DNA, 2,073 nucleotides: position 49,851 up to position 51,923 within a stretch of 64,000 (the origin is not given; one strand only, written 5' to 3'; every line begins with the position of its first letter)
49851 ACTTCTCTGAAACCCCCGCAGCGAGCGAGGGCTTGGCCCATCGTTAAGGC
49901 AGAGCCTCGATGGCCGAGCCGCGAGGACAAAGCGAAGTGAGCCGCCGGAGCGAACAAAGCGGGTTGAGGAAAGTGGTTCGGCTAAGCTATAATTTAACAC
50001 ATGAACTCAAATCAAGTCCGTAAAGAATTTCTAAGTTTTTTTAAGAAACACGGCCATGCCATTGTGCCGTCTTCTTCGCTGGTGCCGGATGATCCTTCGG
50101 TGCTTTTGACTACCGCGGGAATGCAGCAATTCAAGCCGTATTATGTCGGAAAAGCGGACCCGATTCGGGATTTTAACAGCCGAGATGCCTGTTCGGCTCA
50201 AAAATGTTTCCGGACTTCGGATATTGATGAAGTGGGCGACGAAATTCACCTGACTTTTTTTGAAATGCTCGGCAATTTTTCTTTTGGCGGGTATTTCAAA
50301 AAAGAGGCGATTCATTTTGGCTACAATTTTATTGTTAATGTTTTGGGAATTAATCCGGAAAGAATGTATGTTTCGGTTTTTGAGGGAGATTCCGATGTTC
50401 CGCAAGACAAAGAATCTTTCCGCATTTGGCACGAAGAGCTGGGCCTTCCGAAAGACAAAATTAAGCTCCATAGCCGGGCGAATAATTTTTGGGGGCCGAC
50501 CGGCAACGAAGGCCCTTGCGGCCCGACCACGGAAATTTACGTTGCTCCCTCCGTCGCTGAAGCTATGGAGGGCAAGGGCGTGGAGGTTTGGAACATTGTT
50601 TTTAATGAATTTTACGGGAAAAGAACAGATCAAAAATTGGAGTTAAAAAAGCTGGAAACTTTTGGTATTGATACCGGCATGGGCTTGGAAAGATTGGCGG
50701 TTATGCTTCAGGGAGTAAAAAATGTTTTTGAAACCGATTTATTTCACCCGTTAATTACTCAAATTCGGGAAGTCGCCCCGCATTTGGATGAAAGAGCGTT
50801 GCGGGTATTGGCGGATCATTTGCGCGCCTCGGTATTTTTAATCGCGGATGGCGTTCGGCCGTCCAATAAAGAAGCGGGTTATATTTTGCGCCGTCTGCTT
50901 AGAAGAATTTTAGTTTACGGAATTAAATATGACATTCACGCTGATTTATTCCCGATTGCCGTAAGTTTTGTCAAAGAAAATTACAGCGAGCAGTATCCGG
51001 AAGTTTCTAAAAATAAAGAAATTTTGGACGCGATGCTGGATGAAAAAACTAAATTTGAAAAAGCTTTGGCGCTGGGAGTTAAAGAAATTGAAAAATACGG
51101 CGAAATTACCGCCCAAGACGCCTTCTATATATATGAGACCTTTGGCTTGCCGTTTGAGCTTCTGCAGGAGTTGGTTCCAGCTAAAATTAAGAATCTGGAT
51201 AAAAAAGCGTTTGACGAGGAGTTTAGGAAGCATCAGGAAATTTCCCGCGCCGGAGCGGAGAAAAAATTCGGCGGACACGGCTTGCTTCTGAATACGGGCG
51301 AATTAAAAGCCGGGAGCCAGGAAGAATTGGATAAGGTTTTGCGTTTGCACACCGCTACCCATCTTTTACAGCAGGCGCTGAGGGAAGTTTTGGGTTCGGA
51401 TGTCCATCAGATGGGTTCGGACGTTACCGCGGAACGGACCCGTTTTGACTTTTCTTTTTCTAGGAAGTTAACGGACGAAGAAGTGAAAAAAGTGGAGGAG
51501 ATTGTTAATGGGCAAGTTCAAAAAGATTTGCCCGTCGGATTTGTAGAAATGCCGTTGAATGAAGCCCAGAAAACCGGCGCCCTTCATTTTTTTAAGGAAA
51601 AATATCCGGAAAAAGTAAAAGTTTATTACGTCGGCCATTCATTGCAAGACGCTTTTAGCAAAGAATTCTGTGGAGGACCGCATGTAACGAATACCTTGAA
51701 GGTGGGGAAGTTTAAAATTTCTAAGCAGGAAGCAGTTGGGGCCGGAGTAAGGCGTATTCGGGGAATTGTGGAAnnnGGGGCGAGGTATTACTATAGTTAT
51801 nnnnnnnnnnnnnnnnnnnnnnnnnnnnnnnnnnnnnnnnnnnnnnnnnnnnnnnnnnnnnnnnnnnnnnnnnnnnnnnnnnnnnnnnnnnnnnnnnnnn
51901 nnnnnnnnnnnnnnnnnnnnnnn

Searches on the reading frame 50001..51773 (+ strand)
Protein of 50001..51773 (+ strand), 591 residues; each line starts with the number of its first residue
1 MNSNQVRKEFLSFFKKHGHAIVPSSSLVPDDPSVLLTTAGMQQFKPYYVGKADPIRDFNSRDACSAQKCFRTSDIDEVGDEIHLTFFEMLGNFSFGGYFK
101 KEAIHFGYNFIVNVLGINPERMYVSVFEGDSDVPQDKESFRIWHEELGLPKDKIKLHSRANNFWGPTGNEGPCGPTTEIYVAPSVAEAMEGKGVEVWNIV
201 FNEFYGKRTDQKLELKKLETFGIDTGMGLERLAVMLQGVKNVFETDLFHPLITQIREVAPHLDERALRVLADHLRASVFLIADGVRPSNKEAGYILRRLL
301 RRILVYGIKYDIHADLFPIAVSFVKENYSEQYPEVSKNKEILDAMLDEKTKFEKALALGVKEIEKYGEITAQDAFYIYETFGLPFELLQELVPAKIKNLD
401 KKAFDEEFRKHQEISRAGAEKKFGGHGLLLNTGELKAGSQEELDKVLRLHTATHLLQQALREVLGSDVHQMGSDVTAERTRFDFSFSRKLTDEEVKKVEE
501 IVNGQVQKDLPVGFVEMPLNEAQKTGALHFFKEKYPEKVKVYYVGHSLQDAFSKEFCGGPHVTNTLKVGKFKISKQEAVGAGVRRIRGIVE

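Call 40: find_homologous_proteins(query=window:50001-51773:+, max_evalue=1e-30)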
Query window:50001-51773:+ (591 aa): 8000 proteins with E <= 1e-30 among 8000 candidates; the best 120 are listed.
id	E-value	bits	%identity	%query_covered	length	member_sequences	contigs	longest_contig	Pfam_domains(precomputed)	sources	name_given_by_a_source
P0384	0.0e+0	1343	100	100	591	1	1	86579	PF01411.25,PF07973.20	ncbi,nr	ncbi:MAG: alanine--tRNA ligase [bacterium]|nr:alanine--tRNA ligase [bacterium]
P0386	0.0e+0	1099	83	100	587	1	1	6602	PF01411.25,PF07973.20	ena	-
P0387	0.0e+0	1075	79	100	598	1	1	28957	PF01411.25,PF07973.20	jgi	jgi:alanyl-tRNA synthetase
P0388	0.0e+0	1043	78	100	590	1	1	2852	PF01411.25,PF07973.20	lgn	-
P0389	5.6e-298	1007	74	100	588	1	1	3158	PF01411.25,PF07973.20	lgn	-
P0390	8.8e-292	987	74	100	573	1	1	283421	PF01411.25,PF07973.20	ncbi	-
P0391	1.1e-289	980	74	100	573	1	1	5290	PF01411.25,PF07973.20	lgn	-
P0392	1.2e-289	980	74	99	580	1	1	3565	PF01411.25,PF07973.20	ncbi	-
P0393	1.6e-289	980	72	99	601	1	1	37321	PF01411.25,PF07973.20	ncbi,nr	ncbi:MAG: alanine--tRNA ligase [Patescibacteria group bacterium]|nr:alanine--tRNA ligase [Patescibac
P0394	1.9e-288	976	72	100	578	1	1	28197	PF01411.25,PF07973.20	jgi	jgi:alanyl-tRNA synthetase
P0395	2.2e-288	976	74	100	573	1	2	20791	PF01411.25,PF07973.20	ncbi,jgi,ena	-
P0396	6.6e-288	974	74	100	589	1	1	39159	PF01411.25,PF07973.20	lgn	-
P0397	1.3e-287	973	73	100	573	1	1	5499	PF01411.25,PF07973.20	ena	-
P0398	1.5e-287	973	72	99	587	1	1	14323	PF01411.25,PF07973.20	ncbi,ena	-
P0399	5.6e-287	971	73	100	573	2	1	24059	PF01411.25,PF07973.20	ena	-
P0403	7.1e-285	964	72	100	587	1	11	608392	PF01411.25,PF07973.20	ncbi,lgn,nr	ncbi:MAG: alanine--tRNA ligase [Candidatus Harrisonbacteria bacterium]|nr:alanine--tRNA ligase [Cand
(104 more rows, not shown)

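Call 41: find_encoding_contigs(protein=P0387, flank=10000, max_places=1)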
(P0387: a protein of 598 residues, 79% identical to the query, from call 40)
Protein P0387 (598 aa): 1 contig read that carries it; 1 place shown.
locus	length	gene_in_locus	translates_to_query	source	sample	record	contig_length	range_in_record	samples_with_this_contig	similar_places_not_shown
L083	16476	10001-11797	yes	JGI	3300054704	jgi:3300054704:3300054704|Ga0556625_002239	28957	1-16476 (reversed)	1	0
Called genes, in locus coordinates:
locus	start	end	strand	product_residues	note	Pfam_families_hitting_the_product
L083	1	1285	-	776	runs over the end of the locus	PF00324:AA_permease, PF13520:AA_permease_2, PF13906:AA_permease_C, PF00582:Usp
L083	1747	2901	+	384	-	PF09594:GT87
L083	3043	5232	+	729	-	PF13385:Laminin_G_3, PF02973:Sialidase (faint), PF07953:Toxin_R_bind_N, PF13385:Laminin_G_3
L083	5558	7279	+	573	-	PF01807:Zn_ribbon_DnaG, PF08275:DNAG_N, PF13662:Toprim_4, PF01751:Toprim (weak), PF13155:Toprim_2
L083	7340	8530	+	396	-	PF03979:Sigma70_r1_1, PF00140:Sigma70_r1_2, PF04542:Sigma70_r2, PF04539:Sigma70_r3, PF04545:Sigma70_r4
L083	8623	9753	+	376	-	-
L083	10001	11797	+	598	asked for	PF01411:tRNA-synt_2c, PF07973:tRNA_SAD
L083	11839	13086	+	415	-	-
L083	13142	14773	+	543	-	-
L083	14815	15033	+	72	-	PF01176:eIF-1a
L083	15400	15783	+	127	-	PF00416:Ribosomal_S13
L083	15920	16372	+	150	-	PF00411:Ribosomal_S11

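Call 42: find_encoding_contigs(protein=P0403, flank=10000, max_places=1)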
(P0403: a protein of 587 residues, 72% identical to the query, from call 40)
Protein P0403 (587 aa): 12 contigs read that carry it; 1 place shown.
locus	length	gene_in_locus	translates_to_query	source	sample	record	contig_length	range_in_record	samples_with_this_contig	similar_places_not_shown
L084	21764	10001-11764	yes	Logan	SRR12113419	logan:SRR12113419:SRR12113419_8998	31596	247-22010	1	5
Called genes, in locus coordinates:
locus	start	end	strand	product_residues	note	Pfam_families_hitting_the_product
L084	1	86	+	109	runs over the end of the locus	?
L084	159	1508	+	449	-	PF01336:tRNA_anti-codon, PF00152:tRNA-synt_2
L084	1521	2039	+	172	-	PF00334:NDK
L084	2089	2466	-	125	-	-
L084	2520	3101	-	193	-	-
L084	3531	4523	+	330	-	PF00625:Guanylate_kin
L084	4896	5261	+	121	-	-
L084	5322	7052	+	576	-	PF01807:Zn_ribbon_DnaG, PF08275:DNAG_N, PF01751:Toprim, PF13662:Toprim_4, PF13155:Toprim_2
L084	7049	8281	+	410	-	PF03979:Sigma70_r1_1, PF00140:Sigma70_r1_2, PF04542:Sigma70_r2, PF04539:Sigma70_r3, PF04545:Sigma70_r4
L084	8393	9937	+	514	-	PF18915:DUF5667 (weak)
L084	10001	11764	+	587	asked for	PF01411:tRNA-synt_2c, PF07973:tRNA_SAD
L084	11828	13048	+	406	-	-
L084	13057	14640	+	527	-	-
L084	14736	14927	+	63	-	PF01176:eIF-1a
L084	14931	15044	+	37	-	PF00444:Ribosomal_L36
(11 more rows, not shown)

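Call 43: find_encoding_contigs(protein=P0393, flank=10000, max_places=1)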
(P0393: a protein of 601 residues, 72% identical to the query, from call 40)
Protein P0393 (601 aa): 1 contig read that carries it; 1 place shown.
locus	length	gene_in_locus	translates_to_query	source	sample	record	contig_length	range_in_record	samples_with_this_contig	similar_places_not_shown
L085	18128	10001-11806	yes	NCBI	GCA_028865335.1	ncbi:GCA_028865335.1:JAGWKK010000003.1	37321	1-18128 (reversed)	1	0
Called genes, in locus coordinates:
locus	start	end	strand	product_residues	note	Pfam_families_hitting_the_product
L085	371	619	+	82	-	-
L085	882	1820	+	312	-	PF00625:Guanylate_kin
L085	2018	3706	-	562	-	PF02366:PMT, PF13231:PMT_2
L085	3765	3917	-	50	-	-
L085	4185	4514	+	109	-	-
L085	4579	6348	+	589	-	PF01807:Zn_ribbon_DnaG, PF08275:DNAG_N, PF01751:Toprim, PF13155:Toprim_2, PF13362:Toprim_3 (faint), PF13662:Toprim_4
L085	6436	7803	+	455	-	PF03979:Sigma70_r1_1, PF00140:Sigma70_r1_2, PF04542:Sigma70_r2, PF04539:Sigma70_r3, PF04545:Sigma70_r4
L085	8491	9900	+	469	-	PF18915:DUF5667 (weak)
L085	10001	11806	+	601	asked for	PF01411:tRNA-synt_2c, PF07973:tRNA_SAD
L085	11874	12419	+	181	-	-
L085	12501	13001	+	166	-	-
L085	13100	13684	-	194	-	-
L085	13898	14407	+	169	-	-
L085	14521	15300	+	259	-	-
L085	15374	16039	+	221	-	-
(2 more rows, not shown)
